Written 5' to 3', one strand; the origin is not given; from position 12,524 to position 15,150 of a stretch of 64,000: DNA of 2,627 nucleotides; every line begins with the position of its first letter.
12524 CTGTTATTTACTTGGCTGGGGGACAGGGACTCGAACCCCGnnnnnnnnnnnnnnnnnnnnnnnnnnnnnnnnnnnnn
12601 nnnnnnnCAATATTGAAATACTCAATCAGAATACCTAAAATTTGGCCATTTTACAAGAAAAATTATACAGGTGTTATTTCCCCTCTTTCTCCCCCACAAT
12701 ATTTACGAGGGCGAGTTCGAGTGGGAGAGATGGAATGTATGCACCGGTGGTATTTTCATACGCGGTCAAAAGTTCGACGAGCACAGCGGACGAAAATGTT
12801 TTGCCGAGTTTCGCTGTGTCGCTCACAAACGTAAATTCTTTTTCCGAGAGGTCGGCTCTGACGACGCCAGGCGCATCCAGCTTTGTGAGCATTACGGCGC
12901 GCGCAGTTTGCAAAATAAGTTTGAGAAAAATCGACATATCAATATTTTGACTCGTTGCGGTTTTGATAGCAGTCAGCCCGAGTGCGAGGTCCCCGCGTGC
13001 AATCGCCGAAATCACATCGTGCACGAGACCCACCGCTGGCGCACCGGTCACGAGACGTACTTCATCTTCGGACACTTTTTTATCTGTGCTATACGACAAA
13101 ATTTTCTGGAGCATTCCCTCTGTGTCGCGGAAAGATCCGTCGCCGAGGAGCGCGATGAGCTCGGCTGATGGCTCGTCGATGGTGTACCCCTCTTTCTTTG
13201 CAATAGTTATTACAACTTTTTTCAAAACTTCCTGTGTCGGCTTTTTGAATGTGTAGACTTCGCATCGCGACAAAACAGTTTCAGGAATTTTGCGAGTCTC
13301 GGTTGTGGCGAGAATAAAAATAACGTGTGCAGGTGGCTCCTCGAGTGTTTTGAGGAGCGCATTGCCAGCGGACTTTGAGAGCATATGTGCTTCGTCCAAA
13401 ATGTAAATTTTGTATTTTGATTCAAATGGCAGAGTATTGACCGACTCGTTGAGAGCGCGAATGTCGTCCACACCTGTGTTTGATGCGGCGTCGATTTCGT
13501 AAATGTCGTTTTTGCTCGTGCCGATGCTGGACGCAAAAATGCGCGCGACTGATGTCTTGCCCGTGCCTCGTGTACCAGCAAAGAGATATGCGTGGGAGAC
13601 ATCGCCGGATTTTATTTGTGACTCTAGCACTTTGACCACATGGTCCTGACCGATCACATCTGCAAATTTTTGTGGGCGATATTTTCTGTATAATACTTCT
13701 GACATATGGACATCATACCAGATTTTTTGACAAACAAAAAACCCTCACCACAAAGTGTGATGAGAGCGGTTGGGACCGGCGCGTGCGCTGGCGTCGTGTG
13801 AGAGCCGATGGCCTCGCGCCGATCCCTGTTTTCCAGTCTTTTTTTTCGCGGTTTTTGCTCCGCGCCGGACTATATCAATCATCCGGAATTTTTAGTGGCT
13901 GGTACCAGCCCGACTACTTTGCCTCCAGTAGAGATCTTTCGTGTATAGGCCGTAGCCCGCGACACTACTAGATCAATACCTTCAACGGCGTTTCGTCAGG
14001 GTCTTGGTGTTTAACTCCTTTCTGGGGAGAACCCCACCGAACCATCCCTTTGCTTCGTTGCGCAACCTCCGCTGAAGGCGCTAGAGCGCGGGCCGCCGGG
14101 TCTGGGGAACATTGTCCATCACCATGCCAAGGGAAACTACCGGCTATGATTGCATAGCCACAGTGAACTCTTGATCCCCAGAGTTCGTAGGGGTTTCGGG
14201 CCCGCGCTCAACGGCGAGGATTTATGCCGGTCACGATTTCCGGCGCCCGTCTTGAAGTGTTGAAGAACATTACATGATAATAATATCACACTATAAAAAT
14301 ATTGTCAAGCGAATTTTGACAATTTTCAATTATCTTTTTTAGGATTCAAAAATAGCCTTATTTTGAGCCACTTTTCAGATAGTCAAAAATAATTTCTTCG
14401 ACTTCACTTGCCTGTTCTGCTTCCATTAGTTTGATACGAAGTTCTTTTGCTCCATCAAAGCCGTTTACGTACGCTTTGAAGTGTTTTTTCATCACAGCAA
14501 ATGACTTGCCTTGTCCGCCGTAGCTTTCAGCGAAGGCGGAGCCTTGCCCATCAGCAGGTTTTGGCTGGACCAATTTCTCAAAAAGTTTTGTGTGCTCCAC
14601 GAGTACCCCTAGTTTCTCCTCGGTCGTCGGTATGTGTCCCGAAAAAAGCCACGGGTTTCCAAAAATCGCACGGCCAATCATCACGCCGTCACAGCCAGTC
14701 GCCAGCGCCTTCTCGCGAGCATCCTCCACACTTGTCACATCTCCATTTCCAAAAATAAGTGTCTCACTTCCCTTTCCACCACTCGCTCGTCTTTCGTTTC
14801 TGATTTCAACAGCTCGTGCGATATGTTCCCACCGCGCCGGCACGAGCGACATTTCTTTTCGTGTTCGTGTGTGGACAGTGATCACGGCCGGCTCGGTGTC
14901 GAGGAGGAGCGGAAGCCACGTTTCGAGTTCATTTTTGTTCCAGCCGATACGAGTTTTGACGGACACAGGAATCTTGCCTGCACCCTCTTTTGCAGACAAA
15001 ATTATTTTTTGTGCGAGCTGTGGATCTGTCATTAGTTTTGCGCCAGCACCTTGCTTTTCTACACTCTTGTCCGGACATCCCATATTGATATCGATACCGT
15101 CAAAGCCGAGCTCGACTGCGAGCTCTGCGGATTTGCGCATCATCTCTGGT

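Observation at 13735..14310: ~540-nt GC-rich structured non-coding transcription unit upstream of dnaX, with consensus promoter and terminator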

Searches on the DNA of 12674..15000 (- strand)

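Call 3: search_rna_families(source=window, start=13600, end=14450, threshold=evalue, max_evalue=10, show_alignments=4)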
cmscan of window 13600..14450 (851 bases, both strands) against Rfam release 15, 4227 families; matches with E-value up to 10: 3.
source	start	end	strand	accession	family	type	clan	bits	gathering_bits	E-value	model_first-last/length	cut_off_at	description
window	13794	13847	+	RF02866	ncS16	Gene; sRNA;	-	17.6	48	1.1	1-83/83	no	Burkholderia sRNA 16 (Bc_KC_sr1)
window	13844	13864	-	RF02986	FuFi-1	Gene; sRNA;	-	14.7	59.6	1.3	25-45/175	no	FuFi-1 RNA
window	13711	13764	-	RF00083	GlmZ_SraJ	Gene; sRNA;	CL00011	11.4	60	3.9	8-59/214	no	GlmZ RNA activator of glmS mRNA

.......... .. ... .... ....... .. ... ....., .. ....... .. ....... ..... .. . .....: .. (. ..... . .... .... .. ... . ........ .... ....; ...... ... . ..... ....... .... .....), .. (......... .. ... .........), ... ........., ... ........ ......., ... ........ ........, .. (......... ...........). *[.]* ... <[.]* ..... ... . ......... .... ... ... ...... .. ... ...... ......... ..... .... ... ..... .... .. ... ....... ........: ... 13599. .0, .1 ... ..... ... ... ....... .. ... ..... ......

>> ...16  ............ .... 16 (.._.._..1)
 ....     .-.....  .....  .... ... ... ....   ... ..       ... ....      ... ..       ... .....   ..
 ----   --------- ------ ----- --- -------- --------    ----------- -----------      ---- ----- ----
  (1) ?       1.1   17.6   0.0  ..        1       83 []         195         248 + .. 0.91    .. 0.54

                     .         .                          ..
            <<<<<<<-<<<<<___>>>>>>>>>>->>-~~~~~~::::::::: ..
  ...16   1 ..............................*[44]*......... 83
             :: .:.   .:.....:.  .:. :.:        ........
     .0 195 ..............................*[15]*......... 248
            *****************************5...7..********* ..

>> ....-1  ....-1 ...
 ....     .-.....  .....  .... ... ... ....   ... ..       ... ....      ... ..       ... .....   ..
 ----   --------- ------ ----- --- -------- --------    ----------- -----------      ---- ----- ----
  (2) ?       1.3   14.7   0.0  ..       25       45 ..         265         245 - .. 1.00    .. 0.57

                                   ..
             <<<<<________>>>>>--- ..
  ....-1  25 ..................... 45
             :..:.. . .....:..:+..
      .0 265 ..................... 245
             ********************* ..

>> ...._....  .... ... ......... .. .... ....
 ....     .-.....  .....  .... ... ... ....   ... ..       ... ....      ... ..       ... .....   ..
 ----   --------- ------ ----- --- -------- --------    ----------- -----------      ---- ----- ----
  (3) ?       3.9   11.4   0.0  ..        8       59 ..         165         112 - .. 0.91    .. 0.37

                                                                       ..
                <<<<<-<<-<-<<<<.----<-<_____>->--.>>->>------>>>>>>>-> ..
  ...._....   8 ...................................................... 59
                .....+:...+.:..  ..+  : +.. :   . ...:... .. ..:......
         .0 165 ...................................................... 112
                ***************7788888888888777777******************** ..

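Call 15: search_rna_families(sources=[L001, L002, L003, L004, L005, L009, L011, L014, L016, L019, L025, L028, L031, L039, L041, L052], threshold=gathering)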
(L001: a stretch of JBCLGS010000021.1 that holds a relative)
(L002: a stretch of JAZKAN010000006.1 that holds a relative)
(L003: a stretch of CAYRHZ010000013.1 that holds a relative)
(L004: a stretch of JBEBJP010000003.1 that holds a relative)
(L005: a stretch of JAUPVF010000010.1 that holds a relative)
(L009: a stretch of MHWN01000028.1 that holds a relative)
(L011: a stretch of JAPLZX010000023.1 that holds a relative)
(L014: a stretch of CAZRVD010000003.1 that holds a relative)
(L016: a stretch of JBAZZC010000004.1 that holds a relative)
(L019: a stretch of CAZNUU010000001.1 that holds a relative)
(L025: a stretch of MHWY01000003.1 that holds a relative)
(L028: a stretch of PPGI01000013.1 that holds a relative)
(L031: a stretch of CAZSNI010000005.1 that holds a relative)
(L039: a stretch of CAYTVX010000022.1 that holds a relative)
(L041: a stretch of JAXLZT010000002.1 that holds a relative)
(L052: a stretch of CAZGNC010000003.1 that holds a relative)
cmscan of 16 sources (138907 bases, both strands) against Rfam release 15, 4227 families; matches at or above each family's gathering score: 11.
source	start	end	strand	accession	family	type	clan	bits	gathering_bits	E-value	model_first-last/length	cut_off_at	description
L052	5111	5181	+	RF00005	tRNA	Gene; tRNA;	CL00001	63.4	29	4.4e-11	1-71/71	no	tRNA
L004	7964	8034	+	RF00005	tRNA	Gene; tRNA;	CL00001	62.7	29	7e-11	1-71/71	no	tRNA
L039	5066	5136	+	RF00005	tRNA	Gene; tRNA;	CL00001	61.7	29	1.3e-10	1-71/71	no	tRNA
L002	5073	5143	+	RF00005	tRNA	Gene; tRNA;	CL00001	59.4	29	5.6e-10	1-71/71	no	tRNA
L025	7530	7600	+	RF00005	tRNA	Gene; tRNA;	CL00001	59.4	29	5.6e-10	1-71/71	no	tRNA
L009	5304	5374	+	RF00005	tRNA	Gene; tRNA;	CL00001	58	29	1.4e-09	1-71/71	no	tRNA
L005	5072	5142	+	RF00005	tRNA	Gene; tRNA;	CL00001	57.5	29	1.9e-09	1-71/71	no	tRNA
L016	6269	6339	+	RF00005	tRNA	Gene; tRNA;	CL00001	57.5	29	1.9e-09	1-71/71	no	tRNA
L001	2865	2935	+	RF00005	tRNA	Gene; tRNA;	CL00001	56.6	29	3.4e-09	1-71/71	no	tRNA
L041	5052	5122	+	RF00005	tRNA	Gene; tRNA;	CL00001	56.4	29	3.7e-09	1-71/71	no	tRNA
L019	7167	7237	-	RF00005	tRNA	Gene; tRNA;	CL00001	55.1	29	8.5e-09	1-71/71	no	tRNA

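Call 42: search_rna_families(source=L026, start=1190, end=1830, threshold=evalue, max_evalue=10, show_alignments=3)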
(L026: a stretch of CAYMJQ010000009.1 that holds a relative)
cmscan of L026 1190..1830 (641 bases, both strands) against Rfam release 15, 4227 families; matches with E-value up to 10: 4.
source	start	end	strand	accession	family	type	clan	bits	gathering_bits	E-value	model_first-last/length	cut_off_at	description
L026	1711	1807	-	RF00243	traJ_5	Cis-reg;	CL00016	17.8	50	3.8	1-109/109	no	traJ 5' UTR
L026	1732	1830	-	RF01769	greA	Cis-reg; leader;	-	15.8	60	3.3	24-124/124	5'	Enterobacteria greA leader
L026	1340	1452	-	RF02923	HTH-XRE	Cis-reg;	-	15.6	49.8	4.4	1-78/78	no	HTH-XRE RNA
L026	1738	1770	-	RF04296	mir-485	Gene; miRNA;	CL00149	15.2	70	3.7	1-73/73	no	mir-485 microRNA precursor family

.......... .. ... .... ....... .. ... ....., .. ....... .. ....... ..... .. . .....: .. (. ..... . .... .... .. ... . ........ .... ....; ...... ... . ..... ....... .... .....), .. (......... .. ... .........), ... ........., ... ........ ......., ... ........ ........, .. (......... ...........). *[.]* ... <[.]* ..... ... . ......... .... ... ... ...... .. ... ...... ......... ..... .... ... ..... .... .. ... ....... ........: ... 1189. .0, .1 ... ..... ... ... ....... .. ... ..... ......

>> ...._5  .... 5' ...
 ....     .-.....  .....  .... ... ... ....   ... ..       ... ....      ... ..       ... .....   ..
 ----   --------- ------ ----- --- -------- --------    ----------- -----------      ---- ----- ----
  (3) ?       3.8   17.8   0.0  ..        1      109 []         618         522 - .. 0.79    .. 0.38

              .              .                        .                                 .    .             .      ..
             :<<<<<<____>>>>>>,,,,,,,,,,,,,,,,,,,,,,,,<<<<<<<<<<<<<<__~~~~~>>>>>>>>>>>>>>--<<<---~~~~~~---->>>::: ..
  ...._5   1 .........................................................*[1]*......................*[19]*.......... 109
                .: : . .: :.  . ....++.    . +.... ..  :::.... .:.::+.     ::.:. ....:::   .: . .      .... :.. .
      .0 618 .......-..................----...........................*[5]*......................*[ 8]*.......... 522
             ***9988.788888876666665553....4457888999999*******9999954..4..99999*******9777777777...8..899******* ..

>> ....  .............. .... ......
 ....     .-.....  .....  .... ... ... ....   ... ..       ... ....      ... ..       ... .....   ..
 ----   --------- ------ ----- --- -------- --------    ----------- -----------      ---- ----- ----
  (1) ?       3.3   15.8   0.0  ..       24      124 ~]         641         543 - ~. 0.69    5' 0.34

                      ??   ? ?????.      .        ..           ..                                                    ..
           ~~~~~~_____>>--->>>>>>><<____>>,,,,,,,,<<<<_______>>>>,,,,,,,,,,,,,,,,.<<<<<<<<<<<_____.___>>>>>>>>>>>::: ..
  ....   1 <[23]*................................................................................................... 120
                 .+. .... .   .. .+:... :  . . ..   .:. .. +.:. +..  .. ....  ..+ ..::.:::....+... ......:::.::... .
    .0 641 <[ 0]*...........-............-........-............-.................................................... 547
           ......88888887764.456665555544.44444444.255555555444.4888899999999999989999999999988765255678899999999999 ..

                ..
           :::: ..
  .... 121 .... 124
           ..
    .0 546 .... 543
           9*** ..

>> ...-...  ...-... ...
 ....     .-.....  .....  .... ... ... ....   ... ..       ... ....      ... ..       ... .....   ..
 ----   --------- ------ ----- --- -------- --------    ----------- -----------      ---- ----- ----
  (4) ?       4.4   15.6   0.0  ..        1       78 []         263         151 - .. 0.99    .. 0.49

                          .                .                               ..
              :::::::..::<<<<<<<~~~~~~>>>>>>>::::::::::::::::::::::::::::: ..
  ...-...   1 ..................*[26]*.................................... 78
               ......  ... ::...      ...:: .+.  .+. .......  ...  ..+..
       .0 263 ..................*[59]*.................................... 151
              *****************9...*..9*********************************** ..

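Call 46: search_rna_families(source=L014, start=3270, end=4005, threshold=evalue, max_evalue=10, show_alignments=2)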
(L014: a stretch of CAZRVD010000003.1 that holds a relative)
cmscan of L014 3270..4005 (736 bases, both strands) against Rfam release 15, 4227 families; matches with E-value up to 10: 5.
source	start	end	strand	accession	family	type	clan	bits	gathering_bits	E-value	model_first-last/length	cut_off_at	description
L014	3710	3783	+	RF02305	TtnuCD31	Gene; snRNA; snoRNA; CD-box;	-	21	75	0.73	1-67/67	no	Tetrahymena snoRNA TtnuCD31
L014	3909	3966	-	RF01686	Acido-1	Gene; sRNA;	-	19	50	0.4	1-64/64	no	Acido-1 RNA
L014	3904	3940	+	RF03660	mir-4018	Gene; miRNA;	-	18.7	66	0.58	1-54/54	no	mir-4018 microRNA precursor family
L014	3289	3331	-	RF03995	mir-7957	Gene; miRNA;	-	17.2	76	3.2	1-59/59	no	mir-7957 microRNA precursor family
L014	3871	3935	+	RF01686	Acido-1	Gene; sRNA;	-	13.4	50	7.6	1-64/64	no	Acido-1 RNA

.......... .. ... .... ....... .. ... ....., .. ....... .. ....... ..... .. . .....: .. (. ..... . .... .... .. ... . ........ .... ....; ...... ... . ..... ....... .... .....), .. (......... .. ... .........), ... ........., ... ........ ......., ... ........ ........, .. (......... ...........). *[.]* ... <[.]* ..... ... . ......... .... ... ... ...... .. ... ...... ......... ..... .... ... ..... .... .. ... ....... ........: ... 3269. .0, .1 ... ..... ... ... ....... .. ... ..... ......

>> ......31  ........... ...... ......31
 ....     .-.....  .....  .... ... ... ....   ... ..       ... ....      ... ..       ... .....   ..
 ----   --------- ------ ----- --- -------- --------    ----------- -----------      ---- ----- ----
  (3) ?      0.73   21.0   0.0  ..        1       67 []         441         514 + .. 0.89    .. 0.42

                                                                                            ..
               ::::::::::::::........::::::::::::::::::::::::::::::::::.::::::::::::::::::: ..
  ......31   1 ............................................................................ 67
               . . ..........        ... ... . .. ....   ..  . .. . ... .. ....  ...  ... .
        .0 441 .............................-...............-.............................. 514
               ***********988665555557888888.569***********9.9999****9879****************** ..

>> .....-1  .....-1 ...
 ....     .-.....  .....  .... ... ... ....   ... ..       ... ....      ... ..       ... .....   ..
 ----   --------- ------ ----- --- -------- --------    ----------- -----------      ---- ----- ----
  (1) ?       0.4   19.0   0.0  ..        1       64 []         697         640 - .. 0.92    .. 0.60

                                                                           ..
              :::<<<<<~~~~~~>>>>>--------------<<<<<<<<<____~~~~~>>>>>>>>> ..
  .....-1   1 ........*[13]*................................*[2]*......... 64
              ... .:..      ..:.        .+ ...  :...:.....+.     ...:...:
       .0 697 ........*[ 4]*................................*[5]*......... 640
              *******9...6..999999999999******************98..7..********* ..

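Call 58: build_rna_model(alignment_id=A2, structure=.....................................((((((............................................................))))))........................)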
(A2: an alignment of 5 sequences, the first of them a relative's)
Model R1 built from alignment A2 (5 sequences, 133 columns); structure: as given.
model positions 102; base pairs 6; branch points 0; effective number of sequences 5; information 0.553 bits per position. Calibrated on 0.2 Mb of random sequence (short: E-values are rough).
structure used (alignment columns):
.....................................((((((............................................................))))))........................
